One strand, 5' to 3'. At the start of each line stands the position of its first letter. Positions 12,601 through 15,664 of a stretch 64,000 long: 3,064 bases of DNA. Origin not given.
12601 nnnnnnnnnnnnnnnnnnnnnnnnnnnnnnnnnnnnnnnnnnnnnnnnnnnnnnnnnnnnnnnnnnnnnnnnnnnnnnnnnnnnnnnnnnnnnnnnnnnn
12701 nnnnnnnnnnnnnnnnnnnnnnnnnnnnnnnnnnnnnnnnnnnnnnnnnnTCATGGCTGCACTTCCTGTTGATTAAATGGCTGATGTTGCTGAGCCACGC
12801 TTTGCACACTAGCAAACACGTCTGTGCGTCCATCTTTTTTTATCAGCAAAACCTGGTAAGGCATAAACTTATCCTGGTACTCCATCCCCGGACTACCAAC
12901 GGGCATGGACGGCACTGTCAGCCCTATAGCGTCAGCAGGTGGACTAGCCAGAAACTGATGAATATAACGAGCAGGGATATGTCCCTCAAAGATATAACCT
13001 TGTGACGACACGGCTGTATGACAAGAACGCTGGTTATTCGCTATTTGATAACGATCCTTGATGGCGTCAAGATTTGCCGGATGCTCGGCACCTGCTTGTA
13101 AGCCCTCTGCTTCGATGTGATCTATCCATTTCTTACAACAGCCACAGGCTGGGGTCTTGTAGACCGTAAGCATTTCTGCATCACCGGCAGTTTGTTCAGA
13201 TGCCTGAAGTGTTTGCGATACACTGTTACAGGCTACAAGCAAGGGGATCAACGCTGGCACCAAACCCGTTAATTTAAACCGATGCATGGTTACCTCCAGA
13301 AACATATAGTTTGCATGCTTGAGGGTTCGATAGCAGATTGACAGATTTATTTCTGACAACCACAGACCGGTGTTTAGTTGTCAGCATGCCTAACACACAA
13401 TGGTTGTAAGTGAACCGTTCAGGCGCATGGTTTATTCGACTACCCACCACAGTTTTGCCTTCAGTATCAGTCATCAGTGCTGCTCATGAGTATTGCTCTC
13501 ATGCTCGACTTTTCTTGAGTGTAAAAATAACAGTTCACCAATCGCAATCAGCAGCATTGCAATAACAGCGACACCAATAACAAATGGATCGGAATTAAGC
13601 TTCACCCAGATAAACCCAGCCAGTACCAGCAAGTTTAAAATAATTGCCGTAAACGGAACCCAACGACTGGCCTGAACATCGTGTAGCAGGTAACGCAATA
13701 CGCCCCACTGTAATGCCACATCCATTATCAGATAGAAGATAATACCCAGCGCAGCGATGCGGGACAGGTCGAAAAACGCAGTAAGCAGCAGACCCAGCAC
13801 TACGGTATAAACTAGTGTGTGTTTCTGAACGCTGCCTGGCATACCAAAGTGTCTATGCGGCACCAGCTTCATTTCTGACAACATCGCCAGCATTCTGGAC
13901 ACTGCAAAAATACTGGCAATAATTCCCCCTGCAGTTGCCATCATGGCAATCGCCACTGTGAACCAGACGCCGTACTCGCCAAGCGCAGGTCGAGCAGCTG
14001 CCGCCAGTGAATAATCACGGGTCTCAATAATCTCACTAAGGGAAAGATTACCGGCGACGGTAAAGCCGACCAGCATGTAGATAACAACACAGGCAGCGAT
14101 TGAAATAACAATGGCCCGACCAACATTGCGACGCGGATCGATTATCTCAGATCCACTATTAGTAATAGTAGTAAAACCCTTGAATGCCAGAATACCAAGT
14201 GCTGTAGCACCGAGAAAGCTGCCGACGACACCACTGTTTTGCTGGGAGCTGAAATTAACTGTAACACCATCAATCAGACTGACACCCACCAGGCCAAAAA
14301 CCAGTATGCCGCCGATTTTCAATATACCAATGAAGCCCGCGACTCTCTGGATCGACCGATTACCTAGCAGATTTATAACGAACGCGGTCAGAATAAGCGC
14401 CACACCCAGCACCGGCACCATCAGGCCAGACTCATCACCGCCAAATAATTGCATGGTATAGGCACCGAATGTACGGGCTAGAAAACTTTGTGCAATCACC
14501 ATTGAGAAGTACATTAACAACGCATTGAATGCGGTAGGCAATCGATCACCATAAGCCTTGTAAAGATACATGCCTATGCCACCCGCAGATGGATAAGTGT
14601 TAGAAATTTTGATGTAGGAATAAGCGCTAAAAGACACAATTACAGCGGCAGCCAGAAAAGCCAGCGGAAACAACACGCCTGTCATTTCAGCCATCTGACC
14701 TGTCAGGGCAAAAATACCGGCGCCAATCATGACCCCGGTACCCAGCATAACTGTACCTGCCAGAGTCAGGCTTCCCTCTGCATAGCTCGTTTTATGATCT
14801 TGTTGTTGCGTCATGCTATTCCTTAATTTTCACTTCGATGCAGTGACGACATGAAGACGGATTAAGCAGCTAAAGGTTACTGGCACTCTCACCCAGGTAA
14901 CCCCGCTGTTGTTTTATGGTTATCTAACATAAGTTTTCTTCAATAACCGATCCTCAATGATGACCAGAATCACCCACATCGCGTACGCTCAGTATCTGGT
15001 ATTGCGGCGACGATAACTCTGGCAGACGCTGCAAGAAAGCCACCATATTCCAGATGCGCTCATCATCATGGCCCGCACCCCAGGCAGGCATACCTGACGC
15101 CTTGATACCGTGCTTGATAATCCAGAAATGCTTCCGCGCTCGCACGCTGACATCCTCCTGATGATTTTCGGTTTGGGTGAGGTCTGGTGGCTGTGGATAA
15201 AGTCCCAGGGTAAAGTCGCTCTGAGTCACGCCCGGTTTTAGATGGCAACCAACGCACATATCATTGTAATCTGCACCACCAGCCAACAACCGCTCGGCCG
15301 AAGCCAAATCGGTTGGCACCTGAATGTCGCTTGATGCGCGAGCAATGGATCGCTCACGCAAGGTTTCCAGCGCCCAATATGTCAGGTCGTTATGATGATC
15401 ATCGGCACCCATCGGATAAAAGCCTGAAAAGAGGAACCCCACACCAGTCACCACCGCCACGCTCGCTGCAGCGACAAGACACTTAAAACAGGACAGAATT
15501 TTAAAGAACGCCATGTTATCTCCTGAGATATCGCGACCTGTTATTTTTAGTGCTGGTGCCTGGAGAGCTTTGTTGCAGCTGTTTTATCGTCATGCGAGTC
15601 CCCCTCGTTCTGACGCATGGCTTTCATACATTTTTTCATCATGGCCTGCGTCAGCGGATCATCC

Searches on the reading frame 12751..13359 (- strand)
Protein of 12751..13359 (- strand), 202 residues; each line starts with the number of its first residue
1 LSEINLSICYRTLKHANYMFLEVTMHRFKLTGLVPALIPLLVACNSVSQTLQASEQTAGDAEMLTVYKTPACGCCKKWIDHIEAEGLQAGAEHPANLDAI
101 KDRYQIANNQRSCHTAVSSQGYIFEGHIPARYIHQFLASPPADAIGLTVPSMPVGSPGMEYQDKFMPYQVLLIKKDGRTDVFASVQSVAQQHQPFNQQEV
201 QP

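Call 6: search_protein_families(library=pfam, max_evalue=0.1, proteins=[window:12751-13359:-])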
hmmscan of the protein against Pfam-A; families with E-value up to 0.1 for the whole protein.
window:12751-13359:- (202 aa): 1 family
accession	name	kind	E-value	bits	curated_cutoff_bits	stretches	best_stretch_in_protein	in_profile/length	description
PF04214.18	DUF411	-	7.9e-21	74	27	1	111-159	2-48/48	Protein of unknown function, DUF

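Call 7: search_protein_families(library=ncbifam, max_evalue=0.1, proteins=[window:12751-13359:-])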
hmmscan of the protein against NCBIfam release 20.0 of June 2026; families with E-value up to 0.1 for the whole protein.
window:12751-13359:- (202 aa): 1 family
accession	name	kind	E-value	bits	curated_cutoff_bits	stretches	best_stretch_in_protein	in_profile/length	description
NF004316.1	PRK05711.1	equivalog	0.027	14.1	196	1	93-117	132-156/234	DNA polymerase III subunit epsilon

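Call 30: find_related_loci(query=A1, collection=genome_contigs, flank=10000)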
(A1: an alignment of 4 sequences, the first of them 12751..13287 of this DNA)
Query A1 (178 aa) in genome_contigs; peptide patterns used: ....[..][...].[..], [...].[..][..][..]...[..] (x = any residue, [..] = any of these).
600 stretches matched a pattern (row limit reached: there are more); 581 encode a relative of the query (tblastn E <= 1e-3); the best 80 are kept; 80 distinct loci.
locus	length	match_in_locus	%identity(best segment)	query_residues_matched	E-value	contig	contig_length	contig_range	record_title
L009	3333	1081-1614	100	1-178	6e-125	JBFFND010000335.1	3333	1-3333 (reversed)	MAG: Gammaproteobacteria bacterium isolate Mix_mud18.2022.04.64 k141_1412533_length_3333_cov_6.0000, whole genome shotgu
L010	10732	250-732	82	18-178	3e-91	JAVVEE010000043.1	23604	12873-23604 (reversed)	MAG: Gammaproteobacteria bacterium isolate TamC13-13 NODE_43_length_23604_cov_10.056998, whole genome shotgun sequence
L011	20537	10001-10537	63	1-177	8e-73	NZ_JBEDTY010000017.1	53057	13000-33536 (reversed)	MAG: Alcanivorax sp. isolate SIP_5_Bin25_sub 5mSIPHEX1_25-scaffold_253_c1, whole genome shotgun sequence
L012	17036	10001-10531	59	1-178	4e-67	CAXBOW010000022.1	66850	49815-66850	MAG TPA_asm: uncultured Haliea sp. isolate ERR2762188_binner12_Refined_25 genome assembly, contig: ERZ3421808.659, whole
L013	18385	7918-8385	60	19-173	2e-62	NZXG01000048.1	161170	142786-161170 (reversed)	MAG: Pseudomonadales bacterium isolate NAT4 108727, whole genome shotgun sequence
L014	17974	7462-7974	56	5-169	3e-60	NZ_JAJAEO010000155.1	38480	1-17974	Methylophaga pinxianii strain TMB456 NODE_32_length_38382_cov_316.360168, whole genome shotgun sequence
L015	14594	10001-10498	53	14-167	8e-55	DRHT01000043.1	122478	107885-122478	MAG TPA_asm: Halopseudomonas sabulinigri isolate HyVt-376 HyVt-376_k145_695510, whole genome shotgun sequence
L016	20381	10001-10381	61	41-167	4e-55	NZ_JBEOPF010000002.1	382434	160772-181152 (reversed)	Psychrobacter sp. CAL346-MNA-CIBAN-0220 contig0002, whole genome shotgun sequence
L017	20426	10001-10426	55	29-169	9e-54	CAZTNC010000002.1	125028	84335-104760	MAG TPA_asm: uncultured Thiotrichales bacterium isolate SRP338948_co1_120 genome assembly, contig: k141_150385, whole ge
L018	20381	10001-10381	60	41-167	9e-54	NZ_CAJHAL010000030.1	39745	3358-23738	Psychrobacter nivimaris isolate Psychrobacter nivimaris 88-2-7, whole genome shotgun sequence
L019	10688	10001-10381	60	41-167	7e-54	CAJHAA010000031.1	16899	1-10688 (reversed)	Psychrobacter immobilis isolate Psychrobacter immobilis NCIMB361 genome assembly, contig: ACJABJPO_31, whole genome shot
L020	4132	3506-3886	59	41-167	2e-53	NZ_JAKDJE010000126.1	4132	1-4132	MAG: Psychrobacter sp. isolate 27_S41 27_S41_NODE_2518_length_4132_cov_65.486387, whole genome shotgun sequence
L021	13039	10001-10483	51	6-167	4e-53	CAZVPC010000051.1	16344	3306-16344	MAG TPA_asm: uncultured Pseudoalteromonadaceae bacterium isolate SRP216583_co2_123 genome assembly, contig: NODE_2668_le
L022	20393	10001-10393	61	39-169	2e-53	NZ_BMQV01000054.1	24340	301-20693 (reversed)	Shewanella saliphila strain JCM 32304 sequence054, whole genome shotgun sequence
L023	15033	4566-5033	54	11-167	4e-53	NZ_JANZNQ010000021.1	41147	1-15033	Zhongshania aquatica strain BJYM1 NODE_21_length_41147_cov_96.844417, whole genome shotgun sequence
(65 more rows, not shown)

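Call 82: search_solved_structures(query=window:12751-13287:-, max_evalue=0.001, show_alignments=1)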
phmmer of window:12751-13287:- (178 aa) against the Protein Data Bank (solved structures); distinct sequences matched with E-value up to 0.001: 1.
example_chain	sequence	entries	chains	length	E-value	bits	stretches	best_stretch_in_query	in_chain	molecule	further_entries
6wis_A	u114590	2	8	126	6.8e-25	91.2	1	40-160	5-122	DUF411 domain-containing protein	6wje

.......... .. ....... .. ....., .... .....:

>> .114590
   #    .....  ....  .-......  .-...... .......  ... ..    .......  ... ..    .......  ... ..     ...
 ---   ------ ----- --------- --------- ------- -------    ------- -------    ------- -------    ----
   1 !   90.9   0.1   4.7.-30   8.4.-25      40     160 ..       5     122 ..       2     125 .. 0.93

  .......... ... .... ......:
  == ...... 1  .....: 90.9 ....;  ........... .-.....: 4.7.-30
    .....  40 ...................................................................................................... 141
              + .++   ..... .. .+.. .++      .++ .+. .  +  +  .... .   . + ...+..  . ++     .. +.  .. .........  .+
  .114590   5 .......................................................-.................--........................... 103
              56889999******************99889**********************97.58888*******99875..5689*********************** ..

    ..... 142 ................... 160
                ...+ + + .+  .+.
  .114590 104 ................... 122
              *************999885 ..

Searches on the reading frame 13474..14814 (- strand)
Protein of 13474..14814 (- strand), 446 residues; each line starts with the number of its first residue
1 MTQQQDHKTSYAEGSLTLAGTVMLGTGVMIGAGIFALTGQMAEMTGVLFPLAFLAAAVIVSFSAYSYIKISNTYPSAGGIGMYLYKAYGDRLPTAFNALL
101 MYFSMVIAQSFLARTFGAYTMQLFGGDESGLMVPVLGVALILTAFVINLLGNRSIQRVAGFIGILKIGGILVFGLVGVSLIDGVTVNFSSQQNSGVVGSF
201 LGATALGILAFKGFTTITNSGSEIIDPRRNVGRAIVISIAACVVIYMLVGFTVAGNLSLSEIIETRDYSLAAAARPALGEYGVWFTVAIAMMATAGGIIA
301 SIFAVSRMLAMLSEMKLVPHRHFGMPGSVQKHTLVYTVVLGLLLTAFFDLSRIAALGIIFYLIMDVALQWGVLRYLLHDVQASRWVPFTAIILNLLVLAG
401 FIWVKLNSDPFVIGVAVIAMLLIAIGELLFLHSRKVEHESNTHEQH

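Call 50: search_protein_families(library=pfam, max_evalue=0.00001, proteins=[window:13474-14814:-])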
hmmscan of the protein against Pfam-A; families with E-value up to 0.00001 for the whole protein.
window:13474-14814:- (446 aa): 2 families
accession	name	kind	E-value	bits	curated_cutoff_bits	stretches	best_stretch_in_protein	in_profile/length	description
PF13520.12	AA_permease_2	-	4.3e-28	98.8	27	1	17-420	2-420/427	Amino acid permease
PF00324.27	AA_permease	-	3.5e-14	52.8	24.6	1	21-385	2-381/470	Amino acid permease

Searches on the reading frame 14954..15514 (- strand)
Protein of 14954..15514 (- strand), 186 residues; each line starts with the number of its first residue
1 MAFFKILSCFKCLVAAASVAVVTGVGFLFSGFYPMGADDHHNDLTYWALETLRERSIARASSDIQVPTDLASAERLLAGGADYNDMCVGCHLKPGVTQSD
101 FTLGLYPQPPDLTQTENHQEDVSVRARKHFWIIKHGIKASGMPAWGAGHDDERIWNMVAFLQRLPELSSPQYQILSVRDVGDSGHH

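Call 6: search_protein_families(library=pfam, max_evalue=0.1, proteins=[window:14954-15514:-])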
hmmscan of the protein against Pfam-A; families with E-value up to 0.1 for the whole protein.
window:14954-15514:- (186 aa): 2 families
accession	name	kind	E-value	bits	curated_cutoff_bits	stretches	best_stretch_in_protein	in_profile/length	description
PF13442.11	Cytochrome_CBB3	-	6.5e-12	46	27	1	77-161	4-68/68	Cytochrome C oxidase, cbb3-type, subunit III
PF00034.26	Cytochrom_C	-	0.00054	21.7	21.3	1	83-164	8-89/90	Cytochrome c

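Call 7: search_protein_families(library=ncbifam, max_evalue=0.1, proteins=[window:14954-15514:-])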
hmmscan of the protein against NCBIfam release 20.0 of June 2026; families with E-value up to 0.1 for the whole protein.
window:14954-15514:- (186 aa): 1 family
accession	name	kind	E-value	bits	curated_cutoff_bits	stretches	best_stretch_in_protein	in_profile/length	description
NF011054.0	PRK14486.1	equivalog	3.2e-06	26.9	447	1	64-162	202-288/294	putative bifunctional cbb3-type cytochrome c oxidase subunit II/cytochrome c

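Call 14: search_dna_similar(query=window:14954-15514:-, collection=plasmids, mode=protein, max_rows=30, max_evalue=0.001)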
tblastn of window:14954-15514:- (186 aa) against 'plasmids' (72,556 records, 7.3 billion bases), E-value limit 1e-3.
Records with a match: 285; places in all: 300; records where one place covers at least 80% of the query: 176.
Best place of each record, by identity: 60-80% 2; <60% 283.
By first word of the organism name: Sinorhizobium 68; Pseudosulfitobacter 46; Xanthomonas 22; Pseudomonas 21; Azospirillum 11; Moraxella 10; Sphingomonas 9; Ensifer 9; Sulfitobacter 9; Sphingobium 8; and 41 more.
By predicted mobility (MOB-suite, as given by PLSDB): non-mobilizable 150; mobilizable 97; conjugative 38.
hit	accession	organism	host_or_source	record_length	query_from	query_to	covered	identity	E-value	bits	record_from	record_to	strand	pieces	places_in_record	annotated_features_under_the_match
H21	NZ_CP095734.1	Methylophaga pinxianii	pure culture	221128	1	186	100%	65.6%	7e-76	253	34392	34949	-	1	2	cytochrome c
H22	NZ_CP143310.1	Methylophaga thalassica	cell culture,A deep sea sediment sample ...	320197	1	186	100%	62.0%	1e-71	241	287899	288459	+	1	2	cytochrome c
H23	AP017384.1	Moraxella osloensis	-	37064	26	182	84%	52.5%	3e-47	171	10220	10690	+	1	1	cytochrome C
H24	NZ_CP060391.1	Psychrobacter sp. KCTC 72983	single cell,Antarctic soil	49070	30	182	82%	53.5%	9e-46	167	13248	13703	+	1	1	cytochrome c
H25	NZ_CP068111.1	Moraxella osloensis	-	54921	30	182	82%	53.2%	6e-45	164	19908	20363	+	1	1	cytochrome c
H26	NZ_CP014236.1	Moraxella osloensis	Homo sapiens,pure culture,cerebrospinal ...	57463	26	182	84%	51.3%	1e-44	164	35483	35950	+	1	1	cytochrome c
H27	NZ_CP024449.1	Moraxella osloensis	Homo sapiens,single cell,skin swab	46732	26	178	82%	51.6%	8e-44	161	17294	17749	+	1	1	cytochrome c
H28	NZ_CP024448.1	Moraxella osloensis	Homo sapiens,single cell,skin swab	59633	30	178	80%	52.9%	1e-43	161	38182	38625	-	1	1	cytochrome c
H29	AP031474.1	Moraxella osloensis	Homo sapiens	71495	26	178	82%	51.3%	1e-44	164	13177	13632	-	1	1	hypothetical protein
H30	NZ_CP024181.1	Moraxella osloensis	Homo sapiens,single cell,skin swab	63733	26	178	82%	51.3%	2e-44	163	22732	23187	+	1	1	cytochrome c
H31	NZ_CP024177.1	Moraxella osloensis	Homo sapiens,single cell,skin swab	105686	26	178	82%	51.3%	6e-44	162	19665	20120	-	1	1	cytochrome c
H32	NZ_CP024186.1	Moraxella osloensis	single cell,skin swab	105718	26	178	82%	51.3%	6e-44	162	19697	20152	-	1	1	cytochrome c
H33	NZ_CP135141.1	Moraxella sp. DOX410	sediment soil,sediment soil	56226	26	178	82%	51.3%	6e-44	162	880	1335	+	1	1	cytochrome c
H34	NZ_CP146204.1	Pseudomonas sp. 4810-S13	genome assymbly,Winogradsky column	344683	9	177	91%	46.2%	5e-39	148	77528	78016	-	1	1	cytochrome c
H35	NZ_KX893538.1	Pseudomonas fluorescens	-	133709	9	177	91%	46.2%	5e-38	145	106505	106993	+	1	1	cytochrome c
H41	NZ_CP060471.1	Xanthomonas citri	Cell culture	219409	31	183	82%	49.7%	1e-40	152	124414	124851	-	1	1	cytochrome c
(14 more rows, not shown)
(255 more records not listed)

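Call 16: get_annotated_region(hit=H21, flank=15000)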
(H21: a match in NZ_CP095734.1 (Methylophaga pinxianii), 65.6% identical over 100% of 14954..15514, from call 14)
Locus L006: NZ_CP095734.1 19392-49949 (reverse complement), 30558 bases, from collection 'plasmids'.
description: Methylophaga pinxianii strain TMB1265 plasmid pWTT2411, complete sequence
organism: Methylophaga pinxianii (NCBI taxid 2881052)
taxonomy: Bacteria; Pseudomonadota; Gammaproteobacteria; Thiotrichales; Piscirickettsiaceae; Methylophaga; Methylophaga pinxianii
host: -; source: pure culture; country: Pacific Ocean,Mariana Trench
typing (MOB-suite, as given by PLSDB): non-mobilizable
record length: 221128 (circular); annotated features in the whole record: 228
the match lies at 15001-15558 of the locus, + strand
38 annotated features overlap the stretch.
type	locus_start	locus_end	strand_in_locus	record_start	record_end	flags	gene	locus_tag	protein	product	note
CDS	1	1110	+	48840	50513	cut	-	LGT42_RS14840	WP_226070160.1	hypothetical protein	-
CDS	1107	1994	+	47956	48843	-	-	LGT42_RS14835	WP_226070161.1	hypothetical protein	-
CDS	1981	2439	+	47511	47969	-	-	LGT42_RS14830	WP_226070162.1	hypothetical protein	-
CDS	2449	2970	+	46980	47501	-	-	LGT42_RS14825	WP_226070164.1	hypothetical protein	-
CDS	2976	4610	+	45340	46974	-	-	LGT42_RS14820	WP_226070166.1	GspE/PulE family protein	GO:0009306 - protein secretion [Evidence IEA]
CDS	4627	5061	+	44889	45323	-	-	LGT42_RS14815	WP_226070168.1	type II secretion system protein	-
CDS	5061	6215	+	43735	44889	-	-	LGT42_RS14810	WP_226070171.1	type II secretion system F family protein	-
CDS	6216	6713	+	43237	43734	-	-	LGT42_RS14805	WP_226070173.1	prepilin-type N-terminal cleavage/methylation domain-containing protein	-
CDS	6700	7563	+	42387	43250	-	-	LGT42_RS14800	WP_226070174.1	type II secretion system protein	-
CDS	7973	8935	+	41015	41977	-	-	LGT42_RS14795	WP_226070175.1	ATPase, T2SS/T4P/T4SS family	-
CDS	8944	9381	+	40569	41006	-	-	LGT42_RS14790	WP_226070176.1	FimV/HubP family polar landmark protein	-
CDS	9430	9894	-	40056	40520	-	-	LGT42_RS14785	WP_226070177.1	hypothetical protein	-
CDS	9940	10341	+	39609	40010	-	merR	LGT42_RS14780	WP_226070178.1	Hg(II)-responsive transcriptional regulator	GO:0006355 - regulation of DNA-templated transcription [Evidence IEA]; GO:0046689 - response to mercury ion [Evidence ...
CDS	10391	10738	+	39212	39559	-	-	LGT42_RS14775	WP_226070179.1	mercuric transporter MerT family protein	-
CDS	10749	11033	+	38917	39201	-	merP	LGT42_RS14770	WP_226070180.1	mercury resistance system periplasmic binding protein MerP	GO:0046689 - response to mercury ion [Evidence IEA]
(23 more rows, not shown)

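Call 17: get_annotated_region(hit=H41, flank=8000)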
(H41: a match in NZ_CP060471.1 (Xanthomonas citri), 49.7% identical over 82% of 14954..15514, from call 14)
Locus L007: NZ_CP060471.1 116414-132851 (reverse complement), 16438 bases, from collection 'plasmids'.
description: Xanthomonas citri pv. citri strain DAR73889 plasmid pXAS220, complete sequence
organism: Xanthomonas citri (NCBI taxid 611301)
taxonomy: Bacteria; Pseudomonadota; Gammaproteobacteria; Lysobacterales; Lysobacteraceae; Xanthomonas; Xanthomonas citri
host: -; source: Cell culture; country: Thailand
typing (MOB-suite, as given by PLSDB): non-mobilizable; replicon rep_cluster_156
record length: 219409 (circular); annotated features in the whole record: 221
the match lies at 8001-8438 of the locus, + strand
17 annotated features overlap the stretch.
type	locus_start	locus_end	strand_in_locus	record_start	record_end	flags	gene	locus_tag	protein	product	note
CDS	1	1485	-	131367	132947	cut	-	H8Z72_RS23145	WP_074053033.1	AAA family ATPase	-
CDS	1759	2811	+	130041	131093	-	-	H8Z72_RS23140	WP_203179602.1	DNA-binding protein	-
CDS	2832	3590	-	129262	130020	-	-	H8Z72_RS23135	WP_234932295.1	hypothetical protein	-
CDS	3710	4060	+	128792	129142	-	-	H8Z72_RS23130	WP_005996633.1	helix-turn-helix transcriptional regulator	-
predicted_resistance_gene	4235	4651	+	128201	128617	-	copL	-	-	transcriptional regulator CopL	predicted by amrfinderplus; class COPPER; identity 98.56%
CDS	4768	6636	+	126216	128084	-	-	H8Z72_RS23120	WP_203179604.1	copper resistance system multicopper oxidase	-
predicted_resistance_gene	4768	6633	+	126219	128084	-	copA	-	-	laccase-like oxidase CopA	predicted by amrfinderplus; class COPPER; identity 99.04%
CDS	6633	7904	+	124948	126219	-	-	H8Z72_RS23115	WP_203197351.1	copper resistance protein B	GO:0006878 - intracellular copper ion homeostasis [Evidence IEA]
predicted_resistance_gene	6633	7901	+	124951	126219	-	copB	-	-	copper-binding protein CopB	predicted by amrfinderplus; class COPPER; identity 97.16%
CDS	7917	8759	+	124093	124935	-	-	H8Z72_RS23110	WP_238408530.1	cytochrome c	-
CDS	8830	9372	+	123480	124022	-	-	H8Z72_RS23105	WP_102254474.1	DUF411 domain-containing protein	-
CDS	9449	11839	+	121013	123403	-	-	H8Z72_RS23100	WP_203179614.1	heavy metal translocating P-type ATPase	-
CDS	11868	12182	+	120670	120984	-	-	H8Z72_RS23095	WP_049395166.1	hypothetical protein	-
CDS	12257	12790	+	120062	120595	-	-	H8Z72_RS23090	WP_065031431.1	DUF305 domain-containing protein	-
CDS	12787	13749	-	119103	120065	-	hutG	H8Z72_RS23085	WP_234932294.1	formimidoylglutamase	GO:0019556 - histidine catabolic process to glutamate and formamide [Evidence IEA]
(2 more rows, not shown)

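Call 18: get_annotated_region(hit=H23, flank=8000)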
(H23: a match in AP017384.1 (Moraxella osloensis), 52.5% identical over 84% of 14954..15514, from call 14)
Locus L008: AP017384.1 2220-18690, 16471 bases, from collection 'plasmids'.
description: Moraxella osloensis plasmid pMOSL3 DNA, complete genome, strain: KMC41
organism: Moraxella osloensis (NCBI taxid 34062)
taxonomy: Bacteria; Pseudomonadota; Gammaproteobacteria; Moraxellales; Moraxellaceae; Moraxella; Moraxella osloensis
host: -; source: -; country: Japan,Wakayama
typing (MOB-suite, as given by PLSDB): mobilizable; replicon rep_cluster_892; relaxase MOBP
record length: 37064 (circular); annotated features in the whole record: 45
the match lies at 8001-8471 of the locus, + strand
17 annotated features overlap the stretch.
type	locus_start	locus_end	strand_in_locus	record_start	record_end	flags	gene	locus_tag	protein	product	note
CDS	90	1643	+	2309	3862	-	-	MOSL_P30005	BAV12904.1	conserved hypothetical protein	-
CDS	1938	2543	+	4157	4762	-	-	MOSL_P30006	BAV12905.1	DNA invertase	-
CDS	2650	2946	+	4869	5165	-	-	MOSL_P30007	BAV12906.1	hypothetical protein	-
CDS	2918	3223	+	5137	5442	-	-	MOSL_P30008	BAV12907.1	hypothetical protein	-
CDS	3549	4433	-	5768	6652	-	-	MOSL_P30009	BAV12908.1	prolipoprotein diacylglyceryl transferase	-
CDS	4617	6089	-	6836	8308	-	-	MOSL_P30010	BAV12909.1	heavy metal sensor histidine kinase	-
CDS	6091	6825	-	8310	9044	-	-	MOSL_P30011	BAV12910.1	DNA-binding heavy metal response regulator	-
CDS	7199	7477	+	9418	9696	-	-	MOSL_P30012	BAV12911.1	hypothetical protein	-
CDS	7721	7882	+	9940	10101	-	-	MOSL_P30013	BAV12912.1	hypothetical protein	-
CDS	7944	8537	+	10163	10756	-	-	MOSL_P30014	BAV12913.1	cytochrome C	-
CDS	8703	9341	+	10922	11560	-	-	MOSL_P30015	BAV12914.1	putative CopG protein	-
CDS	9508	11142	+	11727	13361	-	-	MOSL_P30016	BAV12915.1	copper-resistance protein CopA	-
CDS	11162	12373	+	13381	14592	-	-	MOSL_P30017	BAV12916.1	copper-resistance protein CopB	-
CDS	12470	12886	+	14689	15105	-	-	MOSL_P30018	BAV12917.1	hypothetical protein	-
CDS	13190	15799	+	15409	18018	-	-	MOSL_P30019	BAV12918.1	copper-translocating P-type ATPase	-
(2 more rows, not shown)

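Call 83: search_solved_structures(query=window:14954-15514:-, max_evalue=0.01)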
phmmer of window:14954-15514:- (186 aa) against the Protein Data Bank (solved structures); distinct sequences matched with E-value up to 0.01: 0.
